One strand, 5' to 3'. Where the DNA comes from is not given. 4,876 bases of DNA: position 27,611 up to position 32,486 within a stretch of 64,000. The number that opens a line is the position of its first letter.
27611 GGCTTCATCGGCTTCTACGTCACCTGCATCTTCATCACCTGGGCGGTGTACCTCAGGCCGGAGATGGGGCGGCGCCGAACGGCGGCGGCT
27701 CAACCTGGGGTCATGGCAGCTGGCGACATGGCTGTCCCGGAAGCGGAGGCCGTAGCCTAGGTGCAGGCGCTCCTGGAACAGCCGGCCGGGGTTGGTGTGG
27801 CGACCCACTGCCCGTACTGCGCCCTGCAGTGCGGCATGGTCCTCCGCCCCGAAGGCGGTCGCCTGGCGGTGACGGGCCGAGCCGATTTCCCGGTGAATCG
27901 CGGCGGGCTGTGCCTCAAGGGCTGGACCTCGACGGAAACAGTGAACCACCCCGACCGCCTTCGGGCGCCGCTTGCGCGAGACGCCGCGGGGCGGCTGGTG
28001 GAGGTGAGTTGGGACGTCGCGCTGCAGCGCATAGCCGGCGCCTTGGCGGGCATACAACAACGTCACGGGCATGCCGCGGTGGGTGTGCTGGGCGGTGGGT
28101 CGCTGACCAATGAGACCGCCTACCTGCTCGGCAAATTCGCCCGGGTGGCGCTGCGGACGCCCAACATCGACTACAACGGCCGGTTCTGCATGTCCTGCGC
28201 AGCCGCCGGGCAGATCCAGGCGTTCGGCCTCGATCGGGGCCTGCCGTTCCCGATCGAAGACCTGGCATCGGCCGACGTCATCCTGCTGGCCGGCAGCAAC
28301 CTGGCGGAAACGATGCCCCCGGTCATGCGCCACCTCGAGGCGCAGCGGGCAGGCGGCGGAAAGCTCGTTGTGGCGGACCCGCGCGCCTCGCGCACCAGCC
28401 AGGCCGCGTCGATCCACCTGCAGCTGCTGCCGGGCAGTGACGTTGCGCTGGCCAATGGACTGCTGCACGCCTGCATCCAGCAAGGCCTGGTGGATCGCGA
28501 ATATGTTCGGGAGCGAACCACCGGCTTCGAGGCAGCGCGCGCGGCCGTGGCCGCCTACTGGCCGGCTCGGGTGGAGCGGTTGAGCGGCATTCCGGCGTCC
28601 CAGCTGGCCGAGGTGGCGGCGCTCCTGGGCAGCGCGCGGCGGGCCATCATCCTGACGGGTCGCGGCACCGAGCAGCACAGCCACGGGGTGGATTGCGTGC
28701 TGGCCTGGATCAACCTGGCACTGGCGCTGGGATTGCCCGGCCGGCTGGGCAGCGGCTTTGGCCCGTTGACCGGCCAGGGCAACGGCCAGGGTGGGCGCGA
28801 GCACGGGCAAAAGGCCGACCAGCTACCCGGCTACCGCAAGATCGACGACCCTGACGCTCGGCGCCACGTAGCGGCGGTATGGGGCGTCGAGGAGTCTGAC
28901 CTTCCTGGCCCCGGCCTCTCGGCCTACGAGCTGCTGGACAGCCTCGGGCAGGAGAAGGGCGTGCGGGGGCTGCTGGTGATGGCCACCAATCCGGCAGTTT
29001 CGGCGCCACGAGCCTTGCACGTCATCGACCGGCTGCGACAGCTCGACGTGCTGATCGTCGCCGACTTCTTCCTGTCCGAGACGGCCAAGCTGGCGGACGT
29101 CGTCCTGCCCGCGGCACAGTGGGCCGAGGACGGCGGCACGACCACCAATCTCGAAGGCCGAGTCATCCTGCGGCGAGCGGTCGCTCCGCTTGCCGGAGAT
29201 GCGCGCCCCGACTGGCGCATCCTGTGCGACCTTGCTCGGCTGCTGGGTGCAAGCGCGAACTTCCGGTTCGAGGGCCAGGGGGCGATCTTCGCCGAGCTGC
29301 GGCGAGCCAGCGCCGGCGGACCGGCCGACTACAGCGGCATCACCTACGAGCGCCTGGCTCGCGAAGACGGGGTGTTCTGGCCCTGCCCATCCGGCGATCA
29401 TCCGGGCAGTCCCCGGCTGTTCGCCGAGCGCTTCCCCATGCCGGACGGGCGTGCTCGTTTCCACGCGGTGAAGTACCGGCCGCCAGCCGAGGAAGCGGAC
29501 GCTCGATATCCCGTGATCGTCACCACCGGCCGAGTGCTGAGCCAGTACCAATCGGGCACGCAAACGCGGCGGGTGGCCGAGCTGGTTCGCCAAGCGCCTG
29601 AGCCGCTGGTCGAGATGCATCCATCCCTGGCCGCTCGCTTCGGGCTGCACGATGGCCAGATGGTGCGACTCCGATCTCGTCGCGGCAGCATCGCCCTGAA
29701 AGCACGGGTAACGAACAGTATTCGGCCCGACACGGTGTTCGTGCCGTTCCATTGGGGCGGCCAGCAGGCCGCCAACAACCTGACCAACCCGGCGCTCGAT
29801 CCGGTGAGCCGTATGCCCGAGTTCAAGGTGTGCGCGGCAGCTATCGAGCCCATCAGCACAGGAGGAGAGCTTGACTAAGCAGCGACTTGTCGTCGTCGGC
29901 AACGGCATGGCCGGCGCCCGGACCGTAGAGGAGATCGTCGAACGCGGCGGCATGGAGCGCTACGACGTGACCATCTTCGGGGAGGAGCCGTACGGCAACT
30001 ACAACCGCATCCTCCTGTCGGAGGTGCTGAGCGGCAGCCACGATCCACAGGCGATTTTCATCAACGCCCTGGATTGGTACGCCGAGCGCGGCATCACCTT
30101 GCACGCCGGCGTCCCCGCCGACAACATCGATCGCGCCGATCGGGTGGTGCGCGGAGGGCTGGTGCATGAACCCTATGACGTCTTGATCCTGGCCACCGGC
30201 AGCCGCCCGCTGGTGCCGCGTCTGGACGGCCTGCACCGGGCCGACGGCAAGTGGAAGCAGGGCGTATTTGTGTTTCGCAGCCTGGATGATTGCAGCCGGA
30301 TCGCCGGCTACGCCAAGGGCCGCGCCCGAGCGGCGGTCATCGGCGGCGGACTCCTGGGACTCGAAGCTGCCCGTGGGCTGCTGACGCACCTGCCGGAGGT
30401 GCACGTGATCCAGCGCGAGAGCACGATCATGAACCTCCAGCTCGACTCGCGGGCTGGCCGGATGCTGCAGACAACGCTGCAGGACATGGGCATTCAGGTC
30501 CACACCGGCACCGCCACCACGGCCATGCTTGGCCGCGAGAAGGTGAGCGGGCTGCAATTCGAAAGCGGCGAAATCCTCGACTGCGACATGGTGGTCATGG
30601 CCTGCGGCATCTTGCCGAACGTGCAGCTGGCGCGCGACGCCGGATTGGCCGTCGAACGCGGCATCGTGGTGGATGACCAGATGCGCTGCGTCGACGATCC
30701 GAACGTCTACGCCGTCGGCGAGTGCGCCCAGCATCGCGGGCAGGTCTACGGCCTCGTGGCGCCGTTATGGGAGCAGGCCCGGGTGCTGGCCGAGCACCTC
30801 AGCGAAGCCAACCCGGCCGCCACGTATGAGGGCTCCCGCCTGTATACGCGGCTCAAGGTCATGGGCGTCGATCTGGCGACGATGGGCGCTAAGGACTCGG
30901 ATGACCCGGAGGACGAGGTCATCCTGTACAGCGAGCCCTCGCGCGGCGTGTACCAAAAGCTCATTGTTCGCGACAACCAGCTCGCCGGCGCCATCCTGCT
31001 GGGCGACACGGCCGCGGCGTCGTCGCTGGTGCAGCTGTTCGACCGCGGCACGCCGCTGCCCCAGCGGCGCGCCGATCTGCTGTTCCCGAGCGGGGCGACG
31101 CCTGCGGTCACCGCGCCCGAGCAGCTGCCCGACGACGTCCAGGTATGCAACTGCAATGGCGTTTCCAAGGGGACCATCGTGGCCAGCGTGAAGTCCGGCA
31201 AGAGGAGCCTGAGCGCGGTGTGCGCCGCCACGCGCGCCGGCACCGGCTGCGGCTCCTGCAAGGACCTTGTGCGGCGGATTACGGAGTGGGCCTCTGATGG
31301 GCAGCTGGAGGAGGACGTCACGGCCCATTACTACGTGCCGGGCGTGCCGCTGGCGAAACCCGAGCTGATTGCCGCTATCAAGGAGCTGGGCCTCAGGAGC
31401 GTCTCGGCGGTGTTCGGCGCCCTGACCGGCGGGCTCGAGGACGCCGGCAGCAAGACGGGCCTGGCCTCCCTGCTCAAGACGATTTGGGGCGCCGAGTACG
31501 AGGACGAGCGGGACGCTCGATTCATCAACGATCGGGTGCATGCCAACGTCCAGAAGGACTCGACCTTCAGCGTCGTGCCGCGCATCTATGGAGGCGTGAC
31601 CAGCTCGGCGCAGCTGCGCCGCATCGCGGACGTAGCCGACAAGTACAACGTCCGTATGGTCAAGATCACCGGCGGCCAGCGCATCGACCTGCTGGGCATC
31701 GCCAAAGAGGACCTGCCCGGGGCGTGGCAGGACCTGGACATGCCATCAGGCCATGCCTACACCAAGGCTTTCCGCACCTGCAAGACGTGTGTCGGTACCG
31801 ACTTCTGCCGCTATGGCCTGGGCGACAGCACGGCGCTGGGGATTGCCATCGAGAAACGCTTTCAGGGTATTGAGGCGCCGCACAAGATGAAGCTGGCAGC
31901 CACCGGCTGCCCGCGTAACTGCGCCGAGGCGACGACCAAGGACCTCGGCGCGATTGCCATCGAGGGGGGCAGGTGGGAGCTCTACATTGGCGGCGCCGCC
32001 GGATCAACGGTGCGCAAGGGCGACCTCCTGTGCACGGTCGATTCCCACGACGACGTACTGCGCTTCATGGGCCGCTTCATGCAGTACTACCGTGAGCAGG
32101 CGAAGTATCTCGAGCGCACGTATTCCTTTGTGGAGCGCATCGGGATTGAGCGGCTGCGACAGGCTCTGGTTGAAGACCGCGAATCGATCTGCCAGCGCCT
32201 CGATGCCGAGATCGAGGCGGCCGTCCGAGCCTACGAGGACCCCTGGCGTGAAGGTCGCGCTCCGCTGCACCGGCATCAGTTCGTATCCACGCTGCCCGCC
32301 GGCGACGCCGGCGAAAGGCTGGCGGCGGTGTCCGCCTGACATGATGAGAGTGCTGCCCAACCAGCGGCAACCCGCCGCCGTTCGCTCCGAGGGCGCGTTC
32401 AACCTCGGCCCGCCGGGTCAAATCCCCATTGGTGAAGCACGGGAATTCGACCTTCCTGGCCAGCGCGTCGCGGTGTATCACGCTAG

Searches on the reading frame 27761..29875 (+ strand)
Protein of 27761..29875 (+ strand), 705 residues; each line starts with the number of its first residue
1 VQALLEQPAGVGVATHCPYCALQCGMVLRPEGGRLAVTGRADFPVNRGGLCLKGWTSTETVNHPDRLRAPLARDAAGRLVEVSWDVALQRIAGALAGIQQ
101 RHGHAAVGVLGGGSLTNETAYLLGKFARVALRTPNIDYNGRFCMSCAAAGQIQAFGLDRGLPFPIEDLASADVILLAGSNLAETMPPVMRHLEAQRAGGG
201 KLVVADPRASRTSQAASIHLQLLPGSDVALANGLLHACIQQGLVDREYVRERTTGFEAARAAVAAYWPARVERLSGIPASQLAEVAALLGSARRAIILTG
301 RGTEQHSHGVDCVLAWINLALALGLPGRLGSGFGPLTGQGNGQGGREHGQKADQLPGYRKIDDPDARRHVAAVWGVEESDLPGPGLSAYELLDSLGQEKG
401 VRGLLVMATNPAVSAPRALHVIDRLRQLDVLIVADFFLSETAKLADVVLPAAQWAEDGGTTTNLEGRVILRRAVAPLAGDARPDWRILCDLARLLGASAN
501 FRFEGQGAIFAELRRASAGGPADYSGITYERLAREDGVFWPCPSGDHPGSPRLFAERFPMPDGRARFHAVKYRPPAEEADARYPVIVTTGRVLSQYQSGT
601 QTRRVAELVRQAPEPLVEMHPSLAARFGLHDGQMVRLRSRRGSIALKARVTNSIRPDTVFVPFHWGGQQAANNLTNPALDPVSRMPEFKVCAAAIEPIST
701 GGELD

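Call 28: search_protein_families(library=pfam, proteins=[window:27761-29875:+], max_evalue=0.001)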
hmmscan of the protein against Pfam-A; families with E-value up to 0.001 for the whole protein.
window:27761-29875:+ (705 aa): 3 families
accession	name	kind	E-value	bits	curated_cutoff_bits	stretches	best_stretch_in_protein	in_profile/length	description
PF00384.28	Molybdopterin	-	2e-63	215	24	1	66-493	1-352/353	Molybdopterin oxidoreductase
PF01568.27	Molydop_binding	-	5.1e-35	120.3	26.8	1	586-692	2-110/110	Molydopterin dinucleotide binding domain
PF04879.21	Molybdop_Fe4S4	-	6.2e-12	45.8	22.7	1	13-63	4-55/55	Molybdopterin oxidoreductase Fe4S4 domain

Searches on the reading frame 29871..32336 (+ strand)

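Call 28: search_protein_families(library=pfam, proteins=[window:29871-32336:+], max_evalue=0.001)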
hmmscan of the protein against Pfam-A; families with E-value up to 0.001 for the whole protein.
window:29871-32336:+ (822 aa): 8 families
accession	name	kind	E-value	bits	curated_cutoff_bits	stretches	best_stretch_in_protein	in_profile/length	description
PF07992.20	Pyr_redox_2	-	2.9e-50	171.8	26.1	1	5-289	2-280/291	Pyridine nucleotide-disulphide oxidoreductase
PF01077.27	NIR_SIR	-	2.2e-26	92.6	27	1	633-769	4-152/158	Nitrite and sulphite reductase 4Fe-4S domain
PF18267.7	Rubredoxin_C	-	8.5e-15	54.9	25.9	1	326-392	3-68/70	Rubredoxin NAD+ reductase C-terminal domain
PF03460.22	NIR_SIR_ferr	-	2.6e-14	53.1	24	1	560-623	2-67/69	Nitrite/Sulfite reductase ferredoxin-like half domain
PF00070.33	Pyr_redox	-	5.4e-14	52.9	22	1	153-231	1-80/82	Pyridine nucleotide-disulphide oxidoreductase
PF04324.20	Fer2_BFD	-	1.7e-11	44.7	26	1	425-470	2-47/50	BFD-like [2Fe-2S] binding domain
PF01266.30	DAO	-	1.8e-06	28.2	27.9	0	197-258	153-214/353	FAD dependent oxidoreductase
PF13241.12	NAD_binding_7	-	0.0004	21.4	22.1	0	153-206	9-46/104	Putative NAD(P)-binding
